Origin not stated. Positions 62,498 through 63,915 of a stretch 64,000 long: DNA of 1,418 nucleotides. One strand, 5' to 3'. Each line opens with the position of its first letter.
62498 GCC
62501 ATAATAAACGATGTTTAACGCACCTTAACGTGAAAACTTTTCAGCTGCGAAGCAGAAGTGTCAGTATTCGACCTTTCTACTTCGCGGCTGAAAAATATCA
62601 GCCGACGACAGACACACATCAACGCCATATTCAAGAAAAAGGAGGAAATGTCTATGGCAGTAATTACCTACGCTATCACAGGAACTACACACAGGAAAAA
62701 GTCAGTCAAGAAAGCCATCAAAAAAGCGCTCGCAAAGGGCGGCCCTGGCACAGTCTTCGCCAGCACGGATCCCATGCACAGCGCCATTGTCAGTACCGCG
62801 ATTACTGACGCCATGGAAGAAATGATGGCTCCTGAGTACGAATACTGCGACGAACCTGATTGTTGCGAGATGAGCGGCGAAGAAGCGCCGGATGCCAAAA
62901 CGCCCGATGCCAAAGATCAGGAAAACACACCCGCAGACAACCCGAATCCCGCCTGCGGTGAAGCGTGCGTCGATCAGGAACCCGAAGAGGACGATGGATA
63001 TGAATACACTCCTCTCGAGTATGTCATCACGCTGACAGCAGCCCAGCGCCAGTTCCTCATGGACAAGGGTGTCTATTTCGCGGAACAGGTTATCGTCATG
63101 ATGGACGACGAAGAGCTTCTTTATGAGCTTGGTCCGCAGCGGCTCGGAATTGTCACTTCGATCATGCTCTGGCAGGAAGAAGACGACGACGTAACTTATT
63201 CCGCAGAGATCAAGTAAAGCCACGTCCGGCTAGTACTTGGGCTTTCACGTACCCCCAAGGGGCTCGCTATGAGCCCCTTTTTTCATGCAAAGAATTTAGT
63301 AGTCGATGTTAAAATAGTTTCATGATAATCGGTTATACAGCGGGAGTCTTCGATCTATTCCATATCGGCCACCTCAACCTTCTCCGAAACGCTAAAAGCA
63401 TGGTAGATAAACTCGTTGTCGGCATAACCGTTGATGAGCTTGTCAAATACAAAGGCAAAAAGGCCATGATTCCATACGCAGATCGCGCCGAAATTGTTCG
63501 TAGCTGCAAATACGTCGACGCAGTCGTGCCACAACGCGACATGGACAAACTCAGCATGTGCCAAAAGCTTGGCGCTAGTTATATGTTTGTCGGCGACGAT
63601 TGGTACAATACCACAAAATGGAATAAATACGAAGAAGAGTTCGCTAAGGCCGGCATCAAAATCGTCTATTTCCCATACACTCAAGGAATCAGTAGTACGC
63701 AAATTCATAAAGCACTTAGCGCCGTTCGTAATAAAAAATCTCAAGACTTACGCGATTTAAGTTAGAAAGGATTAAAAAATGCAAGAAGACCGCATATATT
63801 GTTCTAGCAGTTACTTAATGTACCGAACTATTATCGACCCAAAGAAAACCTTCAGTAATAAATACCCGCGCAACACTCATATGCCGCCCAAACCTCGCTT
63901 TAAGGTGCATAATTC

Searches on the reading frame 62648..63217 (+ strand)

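Call 6: search_protein_families(library=ncbifam, proteins=[window:62648-63217:+], max_evalue=1)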
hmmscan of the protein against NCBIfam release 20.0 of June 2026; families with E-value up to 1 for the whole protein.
window:62648-63217:+ (189 aa): 0 families

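Call 8: search_protein_families(library=phrogs, proteins=[window:62648-63217:+], max_evalue=0.1)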
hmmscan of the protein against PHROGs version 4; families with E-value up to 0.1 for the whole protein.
window:62648-63217:+ (189 aa): 0 families

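Call 46: search_protein_families(library=pfam, proteins=[window:62648-63217:+], max_evalue=0.1)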
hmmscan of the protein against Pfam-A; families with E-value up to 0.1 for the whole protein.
window:62648-63217:+ (189 aa): 1 family
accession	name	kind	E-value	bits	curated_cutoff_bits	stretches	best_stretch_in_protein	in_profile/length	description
PF02595.20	Gly_kinase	-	0.035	13.5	23.3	1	9-69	20-80/372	Glycerate kinase family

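Call 47: search_protein_families(library=padloc, proteins=[window:62648-63217:+], max_evalue=0.1)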
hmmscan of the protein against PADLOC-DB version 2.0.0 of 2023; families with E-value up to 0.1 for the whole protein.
window:62648-63217:+ (189 aa): 0 families

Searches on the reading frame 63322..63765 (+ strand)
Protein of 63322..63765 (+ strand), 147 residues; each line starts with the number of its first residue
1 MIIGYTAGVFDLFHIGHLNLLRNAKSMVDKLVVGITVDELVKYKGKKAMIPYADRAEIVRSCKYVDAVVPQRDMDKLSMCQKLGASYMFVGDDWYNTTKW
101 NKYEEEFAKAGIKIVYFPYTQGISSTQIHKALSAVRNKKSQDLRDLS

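Call 6: search_protein_families(library=ncbifam, proteins=[window:63322-63765:+], max_evalue=1)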
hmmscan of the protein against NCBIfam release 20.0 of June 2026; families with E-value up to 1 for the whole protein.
window:63322-63765:+ (147 aa): 20 families
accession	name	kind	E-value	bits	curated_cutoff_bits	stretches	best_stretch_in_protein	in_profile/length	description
TIGR01518.1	g3p_cytidyltrns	equivalog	1.9e-27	95.8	165.4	1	6-131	3-124/125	glycerol-3-phosphate cytidylyltransferase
TIGR02199.1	rfaE_dom_II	equivalog_domain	1.1e-18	67.4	181.5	1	3-130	13-140/144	D-glycero-beta-D-manno-heptose 1-phosphate adenylyltransferase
TIGR00125.1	cyt_tran_rel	domain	5.1e-18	65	27.7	1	3-66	1-63/65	adenylyltransferase/cytidyltransferase family protein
NF008454.0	PRK11316.1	equivalog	3.4e-13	49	521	1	5-132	344-471/475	bifunctional D-glycero-beta-D-manno-heptose-7-phosphate kinase/D-glycero-beta-D-manno-heptose 1-phosphate adenylyltransferase HldE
NF001985.0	PRK00777.1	subfamily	2.9e-11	43.7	104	1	8-75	11-76/157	pantetheine-phosphate adenylyltransferase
NF002250.0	PRK01170.1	subfamily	1.1e-08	34.9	489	1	7-60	6-58/322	bifunctional pantetheine-phosphate adenylyltransferase/NTP phosphatase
TIGR01510.1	coaD_prev_kdtB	equivalog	8.7e-07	29.1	103.3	1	6-62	4-55/155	pantetheine-phosphate adenylyltransferase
NF041124.1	CoaD_Thcocales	equivalog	2.4e-06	27.5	290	1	7-57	10-61/156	phosphopantetheine adenylyltransferase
NF045965.1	RibF_rel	equivalog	0.00011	21.7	200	1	8-65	19-84/279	FAD synthase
NF005518.0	PRK07143.1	equivalog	0.0003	20.3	232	1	5-47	19-63/281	hypothetical protein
NF004162.0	PRK05627.1-5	equivalog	0.00042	19.8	241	1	7-71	19-86/304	bifunctional riboflavin kinase/FAD synthetase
TIGR00083.1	ribF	equivalog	0.00045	19.7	184.35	1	7-94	4-108/290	riboflavin biosynthesis protein RibF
TIGR01526.1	nadR_NMN_Atrans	equivalog_domain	0.00053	19.3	341.15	1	3-61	3-59/325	nicotinamide-nucleotide adenylyltransferase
TIGR01527.1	arch_NMN_Atrans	equivalog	0.00062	19.3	181.2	1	4-36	2-34/167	nicotinamide-nucleotide adenylyltransferase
NF005519.0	PRK07152.1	equivalog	0.0079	15.2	315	1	3-31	3-33/361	nicotinate-nucleotide adenylyltransferase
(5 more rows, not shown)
